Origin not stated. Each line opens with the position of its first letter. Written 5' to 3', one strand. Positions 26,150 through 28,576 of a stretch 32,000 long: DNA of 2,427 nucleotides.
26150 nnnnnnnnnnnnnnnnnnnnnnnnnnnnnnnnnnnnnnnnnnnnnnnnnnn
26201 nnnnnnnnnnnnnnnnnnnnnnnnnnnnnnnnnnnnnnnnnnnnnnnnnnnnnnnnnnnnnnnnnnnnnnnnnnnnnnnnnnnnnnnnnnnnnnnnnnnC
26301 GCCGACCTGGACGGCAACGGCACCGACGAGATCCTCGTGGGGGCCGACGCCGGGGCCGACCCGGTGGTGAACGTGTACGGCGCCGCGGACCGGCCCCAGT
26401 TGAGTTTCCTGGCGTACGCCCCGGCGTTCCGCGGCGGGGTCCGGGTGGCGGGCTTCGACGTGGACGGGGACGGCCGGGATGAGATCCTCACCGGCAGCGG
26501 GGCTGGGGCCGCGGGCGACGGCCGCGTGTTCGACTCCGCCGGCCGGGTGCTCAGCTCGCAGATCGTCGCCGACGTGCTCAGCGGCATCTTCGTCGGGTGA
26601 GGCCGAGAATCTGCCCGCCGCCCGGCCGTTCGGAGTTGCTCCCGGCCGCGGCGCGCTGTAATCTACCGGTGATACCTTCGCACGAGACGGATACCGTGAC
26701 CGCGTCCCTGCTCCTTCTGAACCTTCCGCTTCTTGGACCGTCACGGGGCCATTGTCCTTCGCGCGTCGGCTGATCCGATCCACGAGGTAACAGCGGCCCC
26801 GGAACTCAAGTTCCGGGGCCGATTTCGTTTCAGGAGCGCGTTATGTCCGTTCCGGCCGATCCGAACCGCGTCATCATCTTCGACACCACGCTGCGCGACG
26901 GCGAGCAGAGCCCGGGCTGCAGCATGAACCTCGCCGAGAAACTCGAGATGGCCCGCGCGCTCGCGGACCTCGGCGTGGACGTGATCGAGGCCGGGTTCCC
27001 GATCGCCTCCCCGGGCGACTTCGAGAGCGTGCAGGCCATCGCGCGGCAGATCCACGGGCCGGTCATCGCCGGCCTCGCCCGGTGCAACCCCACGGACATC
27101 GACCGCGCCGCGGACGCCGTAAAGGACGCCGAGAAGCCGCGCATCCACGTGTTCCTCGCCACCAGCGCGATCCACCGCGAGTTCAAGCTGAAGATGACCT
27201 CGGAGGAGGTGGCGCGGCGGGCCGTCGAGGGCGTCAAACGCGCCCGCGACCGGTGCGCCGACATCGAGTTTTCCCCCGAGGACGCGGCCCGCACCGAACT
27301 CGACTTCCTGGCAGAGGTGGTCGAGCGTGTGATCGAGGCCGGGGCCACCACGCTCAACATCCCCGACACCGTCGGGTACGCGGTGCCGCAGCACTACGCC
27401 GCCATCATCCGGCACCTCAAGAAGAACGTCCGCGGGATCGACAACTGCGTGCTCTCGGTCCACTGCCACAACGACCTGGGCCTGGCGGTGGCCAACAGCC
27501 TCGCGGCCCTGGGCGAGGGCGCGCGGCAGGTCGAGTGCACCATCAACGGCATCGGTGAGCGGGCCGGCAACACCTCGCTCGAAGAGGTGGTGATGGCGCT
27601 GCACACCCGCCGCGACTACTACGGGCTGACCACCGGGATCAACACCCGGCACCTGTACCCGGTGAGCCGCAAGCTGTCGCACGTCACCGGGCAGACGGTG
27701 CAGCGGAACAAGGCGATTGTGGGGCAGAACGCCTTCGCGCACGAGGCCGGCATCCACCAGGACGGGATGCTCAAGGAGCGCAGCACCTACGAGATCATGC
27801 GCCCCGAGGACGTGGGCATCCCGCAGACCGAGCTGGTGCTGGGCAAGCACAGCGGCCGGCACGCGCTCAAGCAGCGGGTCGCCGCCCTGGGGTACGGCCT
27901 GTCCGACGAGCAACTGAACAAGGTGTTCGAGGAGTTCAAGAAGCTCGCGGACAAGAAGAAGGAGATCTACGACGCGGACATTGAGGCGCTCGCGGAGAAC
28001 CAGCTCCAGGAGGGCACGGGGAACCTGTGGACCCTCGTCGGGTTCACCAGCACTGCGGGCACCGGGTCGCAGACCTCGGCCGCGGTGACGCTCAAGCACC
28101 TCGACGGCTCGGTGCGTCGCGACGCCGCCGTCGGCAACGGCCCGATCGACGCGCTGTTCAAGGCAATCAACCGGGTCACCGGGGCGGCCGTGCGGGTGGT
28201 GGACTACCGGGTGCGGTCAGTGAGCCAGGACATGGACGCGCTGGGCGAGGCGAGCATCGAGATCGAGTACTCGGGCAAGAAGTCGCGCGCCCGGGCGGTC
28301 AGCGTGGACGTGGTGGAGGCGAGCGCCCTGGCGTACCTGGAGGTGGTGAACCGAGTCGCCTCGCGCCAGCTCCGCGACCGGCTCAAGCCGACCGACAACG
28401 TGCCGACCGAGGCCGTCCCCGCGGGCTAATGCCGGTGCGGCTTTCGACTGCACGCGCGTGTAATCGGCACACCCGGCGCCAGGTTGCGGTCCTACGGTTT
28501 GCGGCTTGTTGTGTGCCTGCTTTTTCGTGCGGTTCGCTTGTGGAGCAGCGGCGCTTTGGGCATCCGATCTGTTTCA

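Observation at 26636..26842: Candidate leucine-codon leader peptide with competing terminator/antiterminator hairpins upstream of leuA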

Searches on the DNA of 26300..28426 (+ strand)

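Call 4: search_rna_families(source=window, start=26300, end=27100, threshold=evalue, max_evalue=10, show_alignments=3)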
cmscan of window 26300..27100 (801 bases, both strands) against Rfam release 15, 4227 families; matches with E-value up to 10: 3.
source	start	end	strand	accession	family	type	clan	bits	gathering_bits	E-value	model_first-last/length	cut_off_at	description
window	26796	26819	+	RF02868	ncS037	Gene; sRNA;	-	16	112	4.6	122-145/152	no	Burkholderia sRNA 37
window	26794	26821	-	RF02357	RNaseP-T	Gene; ribozyme;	CL00002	12.7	60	3.4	1-208/208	no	RNaseP truncated form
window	26856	26881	-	RF01136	sR28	Gene; snRNA; snoRNA; CD-box;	-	11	39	4.2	1-55/55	no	Small nucleolar RNA sR28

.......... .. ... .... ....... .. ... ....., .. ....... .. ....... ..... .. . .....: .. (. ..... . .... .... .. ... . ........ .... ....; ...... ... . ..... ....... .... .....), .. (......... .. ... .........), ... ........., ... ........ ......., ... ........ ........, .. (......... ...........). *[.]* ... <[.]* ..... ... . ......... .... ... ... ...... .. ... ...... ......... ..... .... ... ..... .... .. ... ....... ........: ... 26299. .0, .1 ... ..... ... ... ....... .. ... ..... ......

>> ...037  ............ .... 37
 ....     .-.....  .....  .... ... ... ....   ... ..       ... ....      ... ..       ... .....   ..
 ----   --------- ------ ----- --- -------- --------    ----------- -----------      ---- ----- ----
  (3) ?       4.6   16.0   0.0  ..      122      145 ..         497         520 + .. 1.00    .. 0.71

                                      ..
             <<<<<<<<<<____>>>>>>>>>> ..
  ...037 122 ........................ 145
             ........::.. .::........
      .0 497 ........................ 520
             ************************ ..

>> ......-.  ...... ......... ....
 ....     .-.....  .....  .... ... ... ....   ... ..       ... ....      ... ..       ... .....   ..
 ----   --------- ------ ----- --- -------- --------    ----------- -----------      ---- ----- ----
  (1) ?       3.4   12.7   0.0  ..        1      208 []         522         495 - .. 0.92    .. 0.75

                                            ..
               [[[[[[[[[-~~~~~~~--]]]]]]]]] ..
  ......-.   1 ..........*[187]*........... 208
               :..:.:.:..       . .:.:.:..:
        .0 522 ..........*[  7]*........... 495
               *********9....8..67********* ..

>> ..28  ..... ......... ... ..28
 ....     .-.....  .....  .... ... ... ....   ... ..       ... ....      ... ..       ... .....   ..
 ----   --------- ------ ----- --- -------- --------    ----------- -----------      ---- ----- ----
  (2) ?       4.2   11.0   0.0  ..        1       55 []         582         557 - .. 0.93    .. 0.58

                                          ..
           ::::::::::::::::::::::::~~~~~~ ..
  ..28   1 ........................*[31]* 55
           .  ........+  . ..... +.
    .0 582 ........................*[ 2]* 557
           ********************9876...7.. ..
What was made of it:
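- On Rfam Leu_leader (RF00512) and every other Rfam 15 family: In 26300-27100 at E up to 10, only chance hits to the bare hairpin were found (call 4).
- Closest known: Enterobacterial leu operon leader. Different: No sequence or structure match to any Rfam model was found, even at E up to 10 (call 4).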

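Call 47: search_rna_families(sources=[L001, L002, L004, L009, L010, L011, L013, L014, L015, L016, L017, L019, L030, L203, L204, L206, L208, L209, L095, L102], threshold=gathering)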
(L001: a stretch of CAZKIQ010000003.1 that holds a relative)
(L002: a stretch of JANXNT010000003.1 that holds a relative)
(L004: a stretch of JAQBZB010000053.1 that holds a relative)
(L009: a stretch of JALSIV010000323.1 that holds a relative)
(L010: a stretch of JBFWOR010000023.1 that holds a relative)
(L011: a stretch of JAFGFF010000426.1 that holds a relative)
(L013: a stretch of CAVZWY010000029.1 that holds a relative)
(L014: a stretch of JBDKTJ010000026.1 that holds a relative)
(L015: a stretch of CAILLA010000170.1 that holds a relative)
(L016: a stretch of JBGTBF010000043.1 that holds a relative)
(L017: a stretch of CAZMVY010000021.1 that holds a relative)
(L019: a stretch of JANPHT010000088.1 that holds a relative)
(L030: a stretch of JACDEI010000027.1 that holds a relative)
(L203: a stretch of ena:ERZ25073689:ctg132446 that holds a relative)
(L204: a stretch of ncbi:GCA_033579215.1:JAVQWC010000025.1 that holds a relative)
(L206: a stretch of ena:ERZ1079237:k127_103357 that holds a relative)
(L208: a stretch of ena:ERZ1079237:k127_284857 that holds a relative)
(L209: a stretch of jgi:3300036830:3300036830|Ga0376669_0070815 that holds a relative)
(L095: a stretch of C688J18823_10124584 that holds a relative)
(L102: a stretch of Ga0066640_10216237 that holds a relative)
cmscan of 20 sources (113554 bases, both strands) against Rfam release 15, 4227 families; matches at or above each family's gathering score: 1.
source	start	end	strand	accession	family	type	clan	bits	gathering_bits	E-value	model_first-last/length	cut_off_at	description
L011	4694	4778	+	RF00005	tRNA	Gene; tRNA;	CL00001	58.1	29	1e-09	1-71/71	no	tRNA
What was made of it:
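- On Rfam Leu_leader (RF00512) and every other Rfam 15 family: Nothing reached the gathering score in 20 related loci (call 47).
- On T-box leader: No T-box hit was found in the Rfam scans (calls 4, 47).
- Closest known: Leu leaders before leuA in other PVC bacteria, found in this session. Different: None of these is in Rfam 15 (call 47).
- No Rfam family matches (calls 4, 47).
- Tried and rejected: A permissive scan of 26300-27100 (call 4) and a gathering-threshold scan of 20 related loci (call 47) found no family.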
